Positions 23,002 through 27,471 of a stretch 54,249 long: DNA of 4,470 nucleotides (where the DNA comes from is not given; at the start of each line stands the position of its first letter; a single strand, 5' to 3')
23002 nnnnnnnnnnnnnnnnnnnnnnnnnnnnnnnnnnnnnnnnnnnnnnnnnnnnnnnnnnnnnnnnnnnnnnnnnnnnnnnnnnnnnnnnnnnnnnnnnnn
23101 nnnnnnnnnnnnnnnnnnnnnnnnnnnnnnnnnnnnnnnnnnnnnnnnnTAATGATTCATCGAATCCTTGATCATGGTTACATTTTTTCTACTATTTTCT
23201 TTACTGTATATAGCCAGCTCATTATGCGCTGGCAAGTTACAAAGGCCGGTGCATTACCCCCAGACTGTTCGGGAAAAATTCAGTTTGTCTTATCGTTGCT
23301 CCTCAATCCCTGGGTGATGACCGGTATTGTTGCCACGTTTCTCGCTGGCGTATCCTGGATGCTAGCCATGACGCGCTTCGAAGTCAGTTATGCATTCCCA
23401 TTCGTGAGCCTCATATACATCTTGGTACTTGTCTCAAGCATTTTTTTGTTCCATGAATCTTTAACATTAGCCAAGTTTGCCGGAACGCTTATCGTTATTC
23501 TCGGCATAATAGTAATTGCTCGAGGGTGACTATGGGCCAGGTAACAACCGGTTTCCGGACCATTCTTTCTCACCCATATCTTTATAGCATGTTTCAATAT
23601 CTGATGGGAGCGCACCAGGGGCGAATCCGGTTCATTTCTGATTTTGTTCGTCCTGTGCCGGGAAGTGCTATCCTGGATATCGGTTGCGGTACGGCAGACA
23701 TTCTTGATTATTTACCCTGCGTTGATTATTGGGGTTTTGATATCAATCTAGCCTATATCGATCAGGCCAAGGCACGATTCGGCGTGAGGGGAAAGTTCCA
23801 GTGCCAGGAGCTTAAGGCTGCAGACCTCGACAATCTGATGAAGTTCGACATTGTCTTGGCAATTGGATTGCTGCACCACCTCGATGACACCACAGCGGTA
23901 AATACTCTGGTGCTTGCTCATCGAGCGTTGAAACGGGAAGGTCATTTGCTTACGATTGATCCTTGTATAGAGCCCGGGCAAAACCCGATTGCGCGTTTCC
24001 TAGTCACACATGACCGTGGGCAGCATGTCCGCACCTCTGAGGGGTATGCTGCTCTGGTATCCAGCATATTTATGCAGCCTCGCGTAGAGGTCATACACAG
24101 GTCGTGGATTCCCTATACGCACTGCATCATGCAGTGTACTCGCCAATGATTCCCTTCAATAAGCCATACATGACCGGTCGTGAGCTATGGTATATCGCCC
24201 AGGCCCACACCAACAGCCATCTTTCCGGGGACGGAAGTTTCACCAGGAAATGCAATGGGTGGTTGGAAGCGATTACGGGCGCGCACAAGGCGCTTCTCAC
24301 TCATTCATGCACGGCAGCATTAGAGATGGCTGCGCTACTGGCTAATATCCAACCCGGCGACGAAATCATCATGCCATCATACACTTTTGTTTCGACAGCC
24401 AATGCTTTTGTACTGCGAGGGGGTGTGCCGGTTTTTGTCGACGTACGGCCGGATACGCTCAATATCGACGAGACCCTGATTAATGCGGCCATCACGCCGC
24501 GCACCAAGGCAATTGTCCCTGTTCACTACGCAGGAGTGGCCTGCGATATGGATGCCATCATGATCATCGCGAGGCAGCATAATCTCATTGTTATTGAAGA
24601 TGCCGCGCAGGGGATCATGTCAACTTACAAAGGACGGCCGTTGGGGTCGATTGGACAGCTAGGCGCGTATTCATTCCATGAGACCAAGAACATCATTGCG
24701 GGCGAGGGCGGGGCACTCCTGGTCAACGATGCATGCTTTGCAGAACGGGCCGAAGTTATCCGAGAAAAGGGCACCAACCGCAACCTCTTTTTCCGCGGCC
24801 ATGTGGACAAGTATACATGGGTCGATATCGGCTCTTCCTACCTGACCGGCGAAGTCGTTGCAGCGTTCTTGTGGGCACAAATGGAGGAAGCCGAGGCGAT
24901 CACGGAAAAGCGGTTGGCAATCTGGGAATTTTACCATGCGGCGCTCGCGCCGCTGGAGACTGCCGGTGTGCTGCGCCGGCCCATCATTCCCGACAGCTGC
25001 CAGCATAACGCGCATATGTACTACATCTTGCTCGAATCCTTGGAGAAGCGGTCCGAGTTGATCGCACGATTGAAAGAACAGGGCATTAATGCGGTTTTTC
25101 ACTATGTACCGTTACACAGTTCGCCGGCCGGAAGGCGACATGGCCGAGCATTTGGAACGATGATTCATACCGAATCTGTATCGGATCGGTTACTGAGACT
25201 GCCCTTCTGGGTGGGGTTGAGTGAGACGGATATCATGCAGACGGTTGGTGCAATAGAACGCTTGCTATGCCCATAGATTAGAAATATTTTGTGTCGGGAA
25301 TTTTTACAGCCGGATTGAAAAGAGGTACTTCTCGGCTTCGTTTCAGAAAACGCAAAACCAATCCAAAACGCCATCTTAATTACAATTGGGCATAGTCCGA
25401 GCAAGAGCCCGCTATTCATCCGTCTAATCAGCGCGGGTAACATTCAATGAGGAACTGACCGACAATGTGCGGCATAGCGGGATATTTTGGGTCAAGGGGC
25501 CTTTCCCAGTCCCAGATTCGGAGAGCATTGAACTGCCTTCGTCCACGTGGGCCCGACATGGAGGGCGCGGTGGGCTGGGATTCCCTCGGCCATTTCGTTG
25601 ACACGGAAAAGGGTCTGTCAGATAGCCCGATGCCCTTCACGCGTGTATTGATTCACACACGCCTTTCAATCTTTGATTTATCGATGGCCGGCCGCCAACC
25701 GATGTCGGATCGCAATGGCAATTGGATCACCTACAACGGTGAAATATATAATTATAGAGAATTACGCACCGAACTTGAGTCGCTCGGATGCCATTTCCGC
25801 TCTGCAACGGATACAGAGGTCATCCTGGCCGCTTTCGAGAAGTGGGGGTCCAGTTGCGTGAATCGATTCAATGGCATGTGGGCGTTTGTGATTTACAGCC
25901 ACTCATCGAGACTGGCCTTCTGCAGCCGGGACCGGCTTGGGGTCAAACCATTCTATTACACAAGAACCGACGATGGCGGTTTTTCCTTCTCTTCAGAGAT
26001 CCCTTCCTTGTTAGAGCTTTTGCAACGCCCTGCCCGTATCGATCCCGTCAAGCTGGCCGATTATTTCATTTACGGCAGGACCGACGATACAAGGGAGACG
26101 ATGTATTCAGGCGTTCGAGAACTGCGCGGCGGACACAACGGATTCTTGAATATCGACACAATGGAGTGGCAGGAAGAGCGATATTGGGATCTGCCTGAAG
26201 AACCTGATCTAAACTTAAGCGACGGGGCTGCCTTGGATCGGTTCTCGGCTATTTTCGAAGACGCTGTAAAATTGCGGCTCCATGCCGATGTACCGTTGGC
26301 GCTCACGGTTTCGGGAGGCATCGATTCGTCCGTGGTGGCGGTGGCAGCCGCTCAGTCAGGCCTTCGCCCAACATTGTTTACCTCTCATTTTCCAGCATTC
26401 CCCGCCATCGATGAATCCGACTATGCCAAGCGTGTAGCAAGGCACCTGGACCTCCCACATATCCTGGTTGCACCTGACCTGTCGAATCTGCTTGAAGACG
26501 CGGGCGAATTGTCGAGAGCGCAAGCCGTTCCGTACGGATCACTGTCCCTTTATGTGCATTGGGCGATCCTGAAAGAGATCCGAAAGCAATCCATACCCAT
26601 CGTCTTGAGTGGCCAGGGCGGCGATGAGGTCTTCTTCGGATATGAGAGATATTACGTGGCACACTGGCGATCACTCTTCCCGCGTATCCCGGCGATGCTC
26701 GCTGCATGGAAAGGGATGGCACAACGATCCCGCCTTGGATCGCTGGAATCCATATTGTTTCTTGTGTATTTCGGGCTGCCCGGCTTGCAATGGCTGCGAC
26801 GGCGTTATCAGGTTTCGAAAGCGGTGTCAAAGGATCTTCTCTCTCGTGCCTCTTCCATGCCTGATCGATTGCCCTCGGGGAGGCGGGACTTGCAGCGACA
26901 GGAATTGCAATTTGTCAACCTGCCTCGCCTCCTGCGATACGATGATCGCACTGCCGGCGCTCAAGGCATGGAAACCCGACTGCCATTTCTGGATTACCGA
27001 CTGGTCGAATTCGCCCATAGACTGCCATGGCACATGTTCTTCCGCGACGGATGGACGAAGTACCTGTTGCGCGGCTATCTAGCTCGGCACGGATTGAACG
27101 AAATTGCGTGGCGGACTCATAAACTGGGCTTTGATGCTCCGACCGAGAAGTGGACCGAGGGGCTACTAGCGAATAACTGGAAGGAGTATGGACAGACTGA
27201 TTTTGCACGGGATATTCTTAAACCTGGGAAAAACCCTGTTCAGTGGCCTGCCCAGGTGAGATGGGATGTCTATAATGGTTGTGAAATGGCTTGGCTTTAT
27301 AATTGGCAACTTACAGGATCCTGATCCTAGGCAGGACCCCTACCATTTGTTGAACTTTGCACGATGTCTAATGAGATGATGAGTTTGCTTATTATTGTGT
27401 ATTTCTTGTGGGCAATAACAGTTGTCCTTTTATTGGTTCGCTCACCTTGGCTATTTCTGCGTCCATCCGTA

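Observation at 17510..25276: Translationally coupled nine-gene module with Arn/Gtr-like logic: a candidate undescribed periplasmic amino-sugar decoration system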

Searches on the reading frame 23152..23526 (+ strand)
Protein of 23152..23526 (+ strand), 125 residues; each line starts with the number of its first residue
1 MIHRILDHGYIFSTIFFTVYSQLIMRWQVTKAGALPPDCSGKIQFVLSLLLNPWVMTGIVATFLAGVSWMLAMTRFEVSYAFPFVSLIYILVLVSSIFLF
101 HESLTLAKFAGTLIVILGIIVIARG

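Call 3: search_protein_families(library=pfam, proteins=[window:23152-23526:+], max_evalue=0.01)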
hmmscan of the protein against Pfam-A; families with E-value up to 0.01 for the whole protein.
window:23152-23526:+ (125 aa): 1 family
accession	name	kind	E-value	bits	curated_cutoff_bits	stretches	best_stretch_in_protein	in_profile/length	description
PF00892.27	EamA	-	3.4e-08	34.3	28.2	1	55-123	66-134/135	EamA-like transporter family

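Call 4: search_protein_families(library=ncbifam, proteins=[window:23152-23526:+], max_evalue=0.01)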
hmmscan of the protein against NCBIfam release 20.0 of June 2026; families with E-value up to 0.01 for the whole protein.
window:23152-23526:+ (125 aa): 3 families
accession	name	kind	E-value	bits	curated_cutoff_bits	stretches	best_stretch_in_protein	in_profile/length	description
NF002816.2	PRK02971.1-2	equivalog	4.2e-12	46.6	99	1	15-124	7-118/120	4-amino-4-deoxy-L-arabinose-phosphoundecaprenol flippase subunit ArnF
NF011625.2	PRK15051.1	equivalog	1.2e-06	28.7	92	1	54-122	39-107/111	4-amino-4-deoxy-L-arabinose-phosphoundecaprenol flippase subunit ArnE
TIGR03340.1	phn_DUF6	hypoth_equivalog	0.0015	18.3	288.15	1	60-123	71-134/281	phosphonate utilization associated putative membrane protein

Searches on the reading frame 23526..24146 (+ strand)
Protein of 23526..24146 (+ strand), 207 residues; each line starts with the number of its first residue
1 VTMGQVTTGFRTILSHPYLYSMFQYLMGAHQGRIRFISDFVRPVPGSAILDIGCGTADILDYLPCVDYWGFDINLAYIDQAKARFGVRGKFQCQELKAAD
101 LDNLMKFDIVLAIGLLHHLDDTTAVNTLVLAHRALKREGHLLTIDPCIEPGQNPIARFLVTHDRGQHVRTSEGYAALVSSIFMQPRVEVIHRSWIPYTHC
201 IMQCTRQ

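Call 3: search_protein_families(library=pfam, proteins=[window:23526-24146:+], max_evalue=0.01)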
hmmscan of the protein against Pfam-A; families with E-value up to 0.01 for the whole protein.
window:23526-24146:+ (207 aa): 9 families
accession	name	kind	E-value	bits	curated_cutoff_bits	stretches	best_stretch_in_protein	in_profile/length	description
PF08242.18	Methyltransf_12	-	2.5e-13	51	30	1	50-141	1-98/98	Methyltransferase domain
PF13649.12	Methyltransf_25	-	3.9e-12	47.1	27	1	49-139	1-97/97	Methyltransferase domain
PF08241.18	Methyltransf_11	-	1.4e-10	42.1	21.2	1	50-142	1-94/95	Methyltransferase domain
PF13489.12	Methyltransf_23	-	3.6e-09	37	27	1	44-149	21-122/164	Methyltransferase domain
PF13847.12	Methyltransf_31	-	7.6e-08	32.6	27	1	46-147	4-113/145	Methyltransferase domain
PF02353.26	CMAS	-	0.00085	19.2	27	1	26-142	43-163/273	Mycolic acid cyclopropane synthetase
PF00891.24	Methyltransf_2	-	0.0046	16.8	22.3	1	48-150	65-171/210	O-methyltransferase domain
PF01209.24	Ubie_methyltran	-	0.0053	16.6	20.1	1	28-145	30-153/233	ubiE/COQ5 methyltransferase family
PF08003.17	Methyltransf_9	-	0.0089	15.5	23.8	0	40-164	110-235/315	Protein of unknown function (DUF1698)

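Call 4: search_protein_families(library=ncbifam, proteins=[window:23526-24146:+], max_evalue=0.01)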
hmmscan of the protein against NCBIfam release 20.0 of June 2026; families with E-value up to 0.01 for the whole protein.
window:23526-24146:+ (207 aa): 13 families
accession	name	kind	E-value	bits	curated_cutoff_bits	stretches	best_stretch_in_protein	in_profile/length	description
NF043040.1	corrin_prot_MT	hypoth_equivalog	9.1e-10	38.3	180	1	40-148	38-152/216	corrinoid protein-associated methyltransferase CpaM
NF045667.1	MTase_DVU1556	equivalog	7e-07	28.9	155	1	39-149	16-125/213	DVU_1556 family methyltransferase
NF008686.0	PRK11705.1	equivalog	1.3e-05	24.4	400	1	24-142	146-264/383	cyclopropane fatty acyl phospholipid synthase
NF047649.1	MTase_UXPK_star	exception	8.6e-05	21.7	460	1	44-145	76-183/283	methyltransferase/UXPK-star double selenoprotein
NF004851.0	PRK06202.1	equivalog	0.00012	21.6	243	1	47-136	62-158/237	hypothetical protein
TIGR01983.1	UbiG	equivalog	0.00018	20.9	102.95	1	33-141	29-149/228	bifunctional 2-polyprenyl-6-hydroxyphenol methylase/3-demethylubiquinol 3-O-methyltransferase UbiG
NF040703.1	cyclopro_CfaB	exception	0.0015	17.4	650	1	16-136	130-256/393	C17 cyclopropane fatty acid synthase CfaB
TIGR04290.1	meth_Rta_06860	hypoth_equivalog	0.0016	17.9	300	1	43-122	47-131/226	TIGR04290 family methyltransferase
NF011650.0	PRK15068.1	equivalog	0.002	17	209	0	38-142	115-224/324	tRNA 5-methoxyuridine(34)/uridine 5-oxyacetic acid(34) synthase CmoB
TIGR02072.1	BioC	equivalog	0.0023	17.8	184.95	1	47-142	36-131/244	malonyl-ACP O-methyltransferase BioC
TIGR01934.1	MenG_MenH_UbiE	subfamily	0.0024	17.2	158.35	1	38-147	32-145/223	ubiquinone/menaquinone biosynthesis methyltransferase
TIGR02021.1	BchM-ChlM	equivalog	0.0026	17.2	158.9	1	43-128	52-140/218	magnesium protoporphyrin IX methyltransferase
TIGR00452.1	TIGR00452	equivalog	0.003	16.4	275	0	40-149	112-225/316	tRNA 5-methoxyuridine(34)/uridine 5-oxyacetic acid(34) synthase CmoB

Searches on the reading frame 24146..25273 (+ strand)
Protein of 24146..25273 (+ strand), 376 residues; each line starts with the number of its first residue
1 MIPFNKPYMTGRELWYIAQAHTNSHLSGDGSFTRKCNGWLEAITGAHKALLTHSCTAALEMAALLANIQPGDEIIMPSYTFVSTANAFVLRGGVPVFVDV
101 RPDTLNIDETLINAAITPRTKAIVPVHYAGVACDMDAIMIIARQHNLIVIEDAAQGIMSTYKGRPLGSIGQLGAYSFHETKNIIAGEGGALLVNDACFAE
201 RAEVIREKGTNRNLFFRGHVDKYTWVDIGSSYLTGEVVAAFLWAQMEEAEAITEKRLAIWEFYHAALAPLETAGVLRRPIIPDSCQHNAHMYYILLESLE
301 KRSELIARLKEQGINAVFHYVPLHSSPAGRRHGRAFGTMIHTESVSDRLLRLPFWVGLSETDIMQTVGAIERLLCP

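Call 3: search_protein_families(library=pfam, proteins=[window:24146-25273:+], max_evalue=0.01)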
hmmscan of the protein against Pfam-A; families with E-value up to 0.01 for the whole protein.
window:24146-25273:+ (376 aa): 5 families
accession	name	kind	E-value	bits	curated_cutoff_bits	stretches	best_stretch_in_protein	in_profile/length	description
PF01041.23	DegT_DnrJ_EryC1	-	1.7e-89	301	19.8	1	13-370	7-359/360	DegT/DnrJ/EryC1/StrS aminotransferase family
PF00155.27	Aminotran_1_2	-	1.6e-07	31.3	19.7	1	49-154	68-187/361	Aminotransferase class I and II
PF01053.26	Cys_Met_Meta_PP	-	7e-06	25.3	27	1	40-166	61-185/381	Cys/Met metabolism PLP-dependent enzyme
PF00266.25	Aminotran_5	-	9.4e-06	25.3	21.5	1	47-159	62-182/371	Aminotransferase class-V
PF01212.27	Beta_elim_lyase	-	0.0018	18.1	27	1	31-154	32-170/288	Beta-eliminating lyase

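Call 4: search_protein_families(library=ncbifam, proteins=[window:24146-25273:+], max_evalue=0.01)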
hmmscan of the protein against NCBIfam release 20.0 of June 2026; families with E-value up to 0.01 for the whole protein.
window:24146-25273:+ (376 aa): 31 families (the best 25 are shown)
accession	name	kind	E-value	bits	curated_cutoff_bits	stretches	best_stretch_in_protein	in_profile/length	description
TIGR02379.1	ECA_wecE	subfamily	2.2e-190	632.3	434.85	1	1-370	1-371/376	dTDP-4-amino-4,6-dideoxy-D-glucose transaminase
NF008687.0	PRK11706.1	equivalog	1.5e-187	622.9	375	1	1-371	1-371/375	dTDP-4-amino-4,6-dideoxygalactose transaminase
TIGR03588.1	PseC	equivalog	4.1e-65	220.2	423.5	1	1-373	1-379/380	UDP-4-amino-4,6-dideoxy-N-acetyl-beta-L-altrosamine transaminase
NF008658.2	PRK11658.1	equivalog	2e-63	214.3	631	1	2-373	5-376/379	UDP-4-amino-4-deoxy-L-arabinose aminotransferase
TIGR04181.1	NHT_00031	hypoth_equivalog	5.9e-57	193.2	420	1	2-353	1-357/359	LegC family aminotransferase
TIGR04427.1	PLP_DesI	equivalog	2.5e-44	152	650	1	17-370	38-378/390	dTDP-4-dehydro-6-deoxyglucose aminotransferase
NF011936.0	PRK15407.1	equivalog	1.8e-41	142.3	423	1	30-372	64-434/440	lipopolysaccharide biosynthesis protein RfbH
NF005816.0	PRK07682.1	equivalog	7.5e-11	41.3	620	1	50-153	94-203/390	aminotransferase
NF006488.0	PRK08912.1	equivalog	4.1e-10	39.1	498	1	48-152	89-198/387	aminotransferase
NF004621.0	PRK05957.1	equivalog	1e-08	34.3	498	1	60-155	102-202/389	pyridoxal phosphate-dependent aminotransferase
NF005817.0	PRK07683.1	equivalog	4.8e-08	32.1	575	1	49-152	92-200/387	aminotransferase A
NF041364.1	GntC_guanitoxin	equivalog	1.1e-07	31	415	1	48-153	62-174/356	guanitoxin biosynthesis PLP-dependent (S)-gamma-hydroxy-L-arginine cyclodehydratase GntC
NF006569.0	PRK09082.1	subfamily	1.2e-07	31.2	420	1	50-153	95-203/386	methionine aminotransferase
NF009079.0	PRK12414.1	subfamily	5.5e-07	28.9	481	1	61-151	104-200/384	methionine aminotransferase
NF005855.0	PRK07777.1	equivalog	7.4e-07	28.8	553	1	49-153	92-203/391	pyridoxal phosphate-dependent aminotransferase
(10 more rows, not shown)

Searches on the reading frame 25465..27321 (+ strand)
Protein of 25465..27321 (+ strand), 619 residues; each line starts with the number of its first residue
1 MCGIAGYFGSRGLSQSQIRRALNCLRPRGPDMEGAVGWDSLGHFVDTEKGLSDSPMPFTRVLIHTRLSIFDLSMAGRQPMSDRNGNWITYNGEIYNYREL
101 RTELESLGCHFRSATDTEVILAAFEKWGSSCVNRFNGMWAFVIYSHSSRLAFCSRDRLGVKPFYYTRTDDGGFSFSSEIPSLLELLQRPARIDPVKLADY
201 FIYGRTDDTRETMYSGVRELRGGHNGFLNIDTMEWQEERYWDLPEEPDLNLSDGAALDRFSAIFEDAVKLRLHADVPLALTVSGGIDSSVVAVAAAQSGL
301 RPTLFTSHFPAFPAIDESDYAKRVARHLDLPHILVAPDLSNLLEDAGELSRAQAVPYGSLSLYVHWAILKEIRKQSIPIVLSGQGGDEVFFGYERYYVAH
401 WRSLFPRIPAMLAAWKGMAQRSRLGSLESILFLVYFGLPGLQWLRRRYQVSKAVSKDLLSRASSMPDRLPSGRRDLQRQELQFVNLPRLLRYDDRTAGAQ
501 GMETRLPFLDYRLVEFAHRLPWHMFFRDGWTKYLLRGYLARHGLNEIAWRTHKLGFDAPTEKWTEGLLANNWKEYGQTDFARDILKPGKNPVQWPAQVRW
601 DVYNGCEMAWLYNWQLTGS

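Call 7: search_protein_families(library=pfam, proteins=[window:25465-27321:+], max_evalue=0.001)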
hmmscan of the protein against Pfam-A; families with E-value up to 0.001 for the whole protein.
window:25465-27321:+ (619 aa): 4 families
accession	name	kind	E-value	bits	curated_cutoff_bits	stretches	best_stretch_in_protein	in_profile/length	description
PF00733.27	Asn_synthase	-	1.2e-58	200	21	1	262-570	4-302/354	Asparagine synthase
PF13537.11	GATase_7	-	1.2e-41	142.1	25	1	64-183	1-122/123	Glutamine amidotransferase domain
PF13522.11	GATase_6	-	7.9e-36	123.4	27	1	61-178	13-130/130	Glutamine amidotransferase domain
PF24167.1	DUF7411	-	0.0008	19.5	28.7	0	279-383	4-102/194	Family of unknown function (DUF7411)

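Call 71: search_protein_families(library=ncbifam, proteins=[window:25465-27321:+], max_evalue=0.001)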
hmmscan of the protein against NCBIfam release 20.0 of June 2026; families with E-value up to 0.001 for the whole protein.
window:25465-27321:+ (619 aa): 9 families
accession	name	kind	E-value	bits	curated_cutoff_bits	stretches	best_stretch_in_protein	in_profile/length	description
TIGR01536.1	asn_synth_AEB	equivalog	1.7e-112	377.1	267.1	1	2-556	1-517/517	asparagine synthase (glutamine-hydrolyzing)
TIGR03108.1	eps_aminotran_1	hypoth_equivalog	2.9e-98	330.2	816.9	2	1-400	1-381/628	XrtA/PEP-CTERM system amidotransferase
NF033535.1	lass_lactam_cya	exception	6.3e-76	256.3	525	2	3-395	3-382/668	lasso peptide isopeptide bond-forming cyclase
TIGR03104.1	trio_amidotrans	equivalog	3.9e-75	253.3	570.1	2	1-396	1-383/589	N-acetylglutaminylglutamine amidotransferase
NF006949.0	PRK09431.1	equivalog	2e-58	198.3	499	3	1-186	1-169/554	asparagine synthase B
NF033561.1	macrolact_Ik_Al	subfamily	8.8e-16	57.6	300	1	114-523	58-460/561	albusnodin/ikarugamycin family macrolactam cyclase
TIGR01134.1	purF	equivalog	2.1e-10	40.6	350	1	2-179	1-196/432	amidophosphoribosyltransferase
NF001484.0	PRK00331.1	subfamily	4.1e-10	38.7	381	1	1-127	1-136/601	isomerizing glutamine--fructose-6-phosphate transaminase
TIGR01135.1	glmS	equivalog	6.8e-09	34.8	418.05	1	2-126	1-134/607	glutamine--fructose-6-phosphate transaminase (isomerizing)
